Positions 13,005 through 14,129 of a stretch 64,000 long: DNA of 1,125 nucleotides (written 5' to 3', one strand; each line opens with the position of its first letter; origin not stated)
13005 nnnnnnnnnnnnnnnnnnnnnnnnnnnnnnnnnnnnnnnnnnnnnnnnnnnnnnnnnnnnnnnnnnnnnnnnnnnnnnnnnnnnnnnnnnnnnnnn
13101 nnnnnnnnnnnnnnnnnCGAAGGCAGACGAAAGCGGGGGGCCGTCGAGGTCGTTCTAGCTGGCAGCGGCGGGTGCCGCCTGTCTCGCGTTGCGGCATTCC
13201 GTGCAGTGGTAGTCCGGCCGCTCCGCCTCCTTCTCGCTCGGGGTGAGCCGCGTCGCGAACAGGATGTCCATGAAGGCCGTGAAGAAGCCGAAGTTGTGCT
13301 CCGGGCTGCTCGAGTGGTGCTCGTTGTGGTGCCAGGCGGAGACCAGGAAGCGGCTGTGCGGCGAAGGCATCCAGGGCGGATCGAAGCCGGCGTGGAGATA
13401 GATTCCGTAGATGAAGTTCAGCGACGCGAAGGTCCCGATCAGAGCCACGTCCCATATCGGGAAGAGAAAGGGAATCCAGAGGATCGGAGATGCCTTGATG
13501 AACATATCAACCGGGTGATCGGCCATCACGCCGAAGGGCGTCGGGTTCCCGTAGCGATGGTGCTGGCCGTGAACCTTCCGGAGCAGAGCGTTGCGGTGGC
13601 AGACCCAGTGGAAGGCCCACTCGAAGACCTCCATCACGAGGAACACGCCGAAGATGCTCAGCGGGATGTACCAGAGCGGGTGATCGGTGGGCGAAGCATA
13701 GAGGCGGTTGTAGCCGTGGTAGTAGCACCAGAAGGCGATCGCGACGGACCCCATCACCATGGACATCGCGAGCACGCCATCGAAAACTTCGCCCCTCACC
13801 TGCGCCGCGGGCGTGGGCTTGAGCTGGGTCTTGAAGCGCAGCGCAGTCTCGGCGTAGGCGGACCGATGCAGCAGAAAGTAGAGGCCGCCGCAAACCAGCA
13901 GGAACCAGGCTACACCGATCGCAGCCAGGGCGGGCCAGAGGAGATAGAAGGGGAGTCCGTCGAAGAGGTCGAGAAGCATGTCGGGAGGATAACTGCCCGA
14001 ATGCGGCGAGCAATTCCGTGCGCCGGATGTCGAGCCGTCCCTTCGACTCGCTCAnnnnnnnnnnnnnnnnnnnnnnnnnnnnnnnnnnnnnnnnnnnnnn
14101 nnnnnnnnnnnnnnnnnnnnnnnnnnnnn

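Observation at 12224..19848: Five co-directional oxygenase/oxidoreductase genes behind the CYP51 fusion, with divergent TetR and an HSD-like SDR: candidate sterol/steroid or terpenoid oxidation cluster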

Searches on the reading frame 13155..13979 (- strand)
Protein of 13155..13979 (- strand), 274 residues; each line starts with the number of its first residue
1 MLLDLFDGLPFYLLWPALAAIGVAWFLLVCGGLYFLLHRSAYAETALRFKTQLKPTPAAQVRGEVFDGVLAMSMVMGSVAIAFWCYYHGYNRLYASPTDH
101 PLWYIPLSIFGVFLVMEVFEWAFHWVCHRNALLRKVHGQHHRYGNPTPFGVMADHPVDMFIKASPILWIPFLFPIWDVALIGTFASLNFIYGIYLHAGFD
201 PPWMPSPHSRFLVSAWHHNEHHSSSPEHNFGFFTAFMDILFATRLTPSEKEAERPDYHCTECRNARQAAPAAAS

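Call 4: search_protein_families(library=pfam, proteins=[window:13155-13979:-], max_evalue=0.01)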
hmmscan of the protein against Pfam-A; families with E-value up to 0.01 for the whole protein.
window:13155-13979:- (274 aa): 1 family
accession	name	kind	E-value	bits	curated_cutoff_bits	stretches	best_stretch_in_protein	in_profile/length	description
PF04116.19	FA_hydroxylase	-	9.7e-23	81.5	31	1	111-243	3-132/132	Fatty acid hydroxylase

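Call 5: search_protein_families(library=ncbifam, proteins=[window:13155-13979:-], max_evalue=0.01)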
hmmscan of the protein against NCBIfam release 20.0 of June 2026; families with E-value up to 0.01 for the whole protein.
window:13155-13979:- (274 aa): 0 families

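Call 15: find_homologous_proteins(query=window:13155-13979:-, max_evalue=0.00001)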
Query window:13155-13979:- (274 aa): 74 proteins with E <= 0.00001 among 957 candidates.
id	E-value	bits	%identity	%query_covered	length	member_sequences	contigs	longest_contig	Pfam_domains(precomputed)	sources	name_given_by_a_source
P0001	1.6e-189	646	100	100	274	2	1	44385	PF04116.20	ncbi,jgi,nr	ncbi:MAG: sterol desaturase family protein [Deltaproteobacteria bacterium]|nr:sterol desaturase fami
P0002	3.9e-155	534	79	100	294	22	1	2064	PF04116.20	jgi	jgi:lathosterol oxidase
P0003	5.7e-153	526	79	100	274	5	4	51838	PF04116.20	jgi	jgi:sterol desaturase/sphingolipid hydroxylase (fatty acid hydroxylase superfamily)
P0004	8.1e-152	523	80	100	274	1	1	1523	PF04116.20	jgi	jgi:lathosterol oxidase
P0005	4.0e-151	520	79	100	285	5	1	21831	PF04116.20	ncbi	-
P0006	1.4e-147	509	76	100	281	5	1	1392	PF04116.20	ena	-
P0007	1.5e-147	509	76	100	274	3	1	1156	PF04116.20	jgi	jgi:lathosterol oxidase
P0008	4.3e-147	507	77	96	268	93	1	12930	PF04116.20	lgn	-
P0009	4.4e-147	507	75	100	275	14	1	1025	PF04116.20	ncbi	-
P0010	3.8e-145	501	74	100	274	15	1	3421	PF04116.20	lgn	-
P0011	7.9e-145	500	77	100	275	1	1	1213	PF04116.20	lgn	-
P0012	8.4e-145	500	73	100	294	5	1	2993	PF04116.20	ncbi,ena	-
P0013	1.0e-144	499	74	100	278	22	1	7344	PF04116.20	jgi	jgi:sterol desaturase/sphingolipid hydroxylase (fatty acid hydroxylase superfamily)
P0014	1.1e-144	499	76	100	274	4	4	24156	PF04116.20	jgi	jgi:lathosterol oxidase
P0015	1.4e-144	499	74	99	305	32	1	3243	PF04116.20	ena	-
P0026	2.2e-141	488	73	100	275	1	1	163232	PF04116.20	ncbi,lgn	-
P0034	6.8e-138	477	71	98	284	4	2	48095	PF04116.20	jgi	jgi:sterol desaturase/sphingolipid hydroxylase (fatty acid hydroxylase superfamily)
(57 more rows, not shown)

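Call 16: find_encoding_contigs(protein=P0003, flank=10000, max_places=4)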
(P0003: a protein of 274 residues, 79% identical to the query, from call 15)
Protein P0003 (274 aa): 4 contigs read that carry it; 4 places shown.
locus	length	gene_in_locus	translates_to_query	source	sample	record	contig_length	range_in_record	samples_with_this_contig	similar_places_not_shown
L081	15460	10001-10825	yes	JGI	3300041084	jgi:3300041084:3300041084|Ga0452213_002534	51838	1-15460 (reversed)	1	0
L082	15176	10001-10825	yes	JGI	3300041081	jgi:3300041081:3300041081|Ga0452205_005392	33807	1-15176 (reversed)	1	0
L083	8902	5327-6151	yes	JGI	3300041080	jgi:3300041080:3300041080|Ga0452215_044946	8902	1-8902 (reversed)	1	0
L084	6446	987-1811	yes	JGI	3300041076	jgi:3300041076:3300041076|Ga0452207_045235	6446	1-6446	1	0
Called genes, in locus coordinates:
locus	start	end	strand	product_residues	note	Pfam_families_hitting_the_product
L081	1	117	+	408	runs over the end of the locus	PF04412:AcnX, PF28403:AcnX_2nd, PF28406:AcnX_3rd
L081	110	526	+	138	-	PF01989:AcnX_swivel_put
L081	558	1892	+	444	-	PF00890:FAD_binding_2 (faint), PF01266:DAO, PF01494:FAD_binding_3 (faint), PF01593:Amino_oxidase, PF03486:HI0933_like (faint), PF07992:Pyr_redox_2 (weak), PF12831:FAD_oxidored (faint), PF13450:NAD_binding_8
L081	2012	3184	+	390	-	PF07690:MFS_1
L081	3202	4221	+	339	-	PF02274:ADI (faint)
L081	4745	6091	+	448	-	-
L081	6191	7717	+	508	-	PF13371:TPR_9 (faint), PF13424:TPR_12 (faint), PF13431:TPR_17 (faint), PF00515:TPR_1 (faint), PF14559:TPR_19, PF13428:TPR_14 (weak), PF13432:TPR_16 (weak), PF23914:TPR_CcmH_CycH (weak), +4 more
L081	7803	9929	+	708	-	PF02897:Peptidase_S9_N, PF00326:Peptidase_S9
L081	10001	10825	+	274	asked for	PF04116:FA_hydroxylase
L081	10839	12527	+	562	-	-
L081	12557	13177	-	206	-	-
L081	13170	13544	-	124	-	-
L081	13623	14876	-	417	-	PF14067:LssY_C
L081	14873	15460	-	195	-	PF14067:LssY_C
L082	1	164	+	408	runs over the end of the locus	PF04412:AcnX, PF28403:AcnX_2nd, PF28406:AcnX_3rd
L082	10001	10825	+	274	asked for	PF04116:FA_hydroxylase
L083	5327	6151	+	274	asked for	PF04116:FA_hydroxylase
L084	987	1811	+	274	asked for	PF04116:FA_hydroxylase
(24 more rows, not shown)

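Call 17: find_encoding_contigs(protein=P0026, flank=10000, max_places=3)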
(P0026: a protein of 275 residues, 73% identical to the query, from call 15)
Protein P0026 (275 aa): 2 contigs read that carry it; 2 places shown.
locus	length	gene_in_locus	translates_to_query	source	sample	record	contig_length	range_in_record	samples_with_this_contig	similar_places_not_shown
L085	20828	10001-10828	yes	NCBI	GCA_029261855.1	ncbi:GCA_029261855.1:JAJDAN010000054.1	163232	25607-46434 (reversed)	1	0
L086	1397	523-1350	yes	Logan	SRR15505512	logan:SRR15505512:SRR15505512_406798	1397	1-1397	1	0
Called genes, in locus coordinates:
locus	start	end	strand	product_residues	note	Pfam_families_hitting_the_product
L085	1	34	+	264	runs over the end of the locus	-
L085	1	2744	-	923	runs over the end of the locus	PF13620:CarboxypepD_reg (faint)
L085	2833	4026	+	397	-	PF01546:Peptidase_M20 (weak), PF07687:M20_dimer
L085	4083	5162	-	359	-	PF13517:FG-GAP_3, PF01839:FG-GAP (weak)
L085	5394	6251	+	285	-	PF01476:LysM, PF01551:Peptidase_M23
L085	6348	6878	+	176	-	PF00156:Pribosyltran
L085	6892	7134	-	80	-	PF09413:DUF2007 (weak)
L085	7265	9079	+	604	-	PF02730:AFOR_N, PF01314:AFOR_C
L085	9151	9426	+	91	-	PF02597:ThiS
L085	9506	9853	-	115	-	-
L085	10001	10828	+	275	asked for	PF04116:FA_hydroxylase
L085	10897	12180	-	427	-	PF00067:p450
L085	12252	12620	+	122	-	PF00903:Glyoxalase, PF18029:Glyoxalase_6 (weak)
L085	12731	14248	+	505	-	PF17803:Cadherin_4 (faint), PF17892:Cadherin_5 (faint), PF18911:PKD_4 (faint), PF17936:Big_6 (faint), PF17963:Big_9 (weak), PF05345:He_PIG (weak)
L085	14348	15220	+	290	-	PF05721:PhyH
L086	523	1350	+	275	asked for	PF04116:FA_hydroxylase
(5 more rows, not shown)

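Call 18: find_encoding_contigs(protein=P0001, flank=10000, max_places=3)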
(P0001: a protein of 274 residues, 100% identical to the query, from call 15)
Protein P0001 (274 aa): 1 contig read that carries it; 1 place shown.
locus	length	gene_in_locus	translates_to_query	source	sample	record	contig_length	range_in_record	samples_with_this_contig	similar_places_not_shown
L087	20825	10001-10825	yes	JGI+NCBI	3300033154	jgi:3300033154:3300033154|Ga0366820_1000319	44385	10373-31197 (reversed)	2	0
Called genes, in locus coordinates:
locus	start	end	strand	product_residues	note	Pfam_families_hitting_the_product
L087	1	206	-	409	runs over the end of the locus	PF01743:PolyA_pol, PF12627:PolyA_pol_RNAbd (weak), PF13735:tRNA_NucTran2_2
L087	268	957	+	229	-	PF01738:DLH, PF00326:Peptidase_S9 (faint), PF08840:BAAT_C (faint)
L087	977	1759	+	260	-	PF00378:ECH_1, PF16113:ECH_2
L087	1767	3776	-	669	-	PF13472:Lipase_GDSL_2 (weak), PF00515:TPR_1 (faint), PF07719:TPR_2 (faint), PF13414:TPR_11 (weak), PF13428:TPR_14 (faint), PF13432:TPR_16 (weak), PF14559:TPR_19 (weak), PF13431:TPR_17 (faint)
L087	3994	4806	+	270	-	PF13561:adh_short_C2, PF00106:adh_short, PF13561:adh_short_C2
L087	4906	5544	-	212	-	PF00440:TetR_N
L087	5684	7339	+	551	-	PF00067:p450, PF13370:Fer4_13 (weak), PF13459:Fer4_15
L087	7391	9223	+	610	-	PF00743:FMO-like, PF07992:Pyr_redox_2 (weak), PF13738:Pyr_redox_3, PF13450:NAD_binding_8 (weak)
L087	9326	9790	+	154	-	-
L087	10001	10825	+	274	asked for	PF04116:FA_hydroxylase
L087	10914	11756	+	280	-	PF00296:Bac_luciferase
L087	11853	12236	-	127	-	PF01850:PIN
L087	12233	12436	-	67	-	-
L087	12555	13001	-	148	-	PF01850:PIN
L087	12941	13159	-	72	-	PF09957:VapB_antitoxin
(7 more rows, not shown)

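Call 19: find_encoding_contigs(protein=P0034, flank=10000, max_places=2)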
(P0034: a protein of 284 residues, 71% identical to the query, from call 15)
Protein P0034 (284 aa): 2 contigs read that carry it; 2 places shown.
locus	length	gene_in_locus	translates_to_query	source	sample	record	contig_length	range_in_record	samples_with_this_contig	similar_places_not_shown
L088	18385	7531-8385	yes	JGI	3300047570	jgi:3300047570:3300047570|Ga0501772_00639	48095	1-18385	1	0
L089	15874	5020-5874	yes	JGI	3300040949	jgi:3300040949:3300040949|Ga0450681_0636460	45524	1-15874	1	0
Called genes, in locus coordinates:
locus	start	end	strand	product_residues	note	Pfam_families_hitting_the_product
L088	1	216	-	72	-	?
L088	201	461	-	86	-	-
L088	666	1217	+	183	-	PF00903:Glyoxalase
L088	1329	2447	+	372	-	PF00326:Peptidase_S9 (faint)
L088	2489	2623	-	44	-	-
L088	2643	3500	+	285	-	PF00149:Metallophos, PF12850:Metallophos_2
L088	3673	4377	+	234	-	PF00440:TetR_N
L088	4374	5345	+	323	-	PF04305:DUF455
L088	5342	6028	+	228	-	-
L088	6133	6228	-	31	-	-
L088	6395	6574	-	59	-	-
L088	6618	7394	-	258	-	PF00561:Abhydrolase_1, PF12146:Hydrolase_4, PF12697:Abhydrolase_6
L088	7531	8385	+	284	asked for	PF04116:FA_hydroxylase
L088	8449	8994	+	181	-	PF02627:CMD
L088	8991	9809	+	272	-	PF00106:adh_short, PF13561:adh_short_C2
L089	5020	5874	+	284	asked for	PF04116:FA_hydroxylase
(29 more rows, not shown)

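Call 62: search_solved_structures(query=window:13155-13979:-, max_evalue=1, show_alignments=1)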
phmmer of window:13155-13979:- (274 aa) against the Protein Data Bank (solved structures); distinct sequences matched with E-value up to 1: 0.
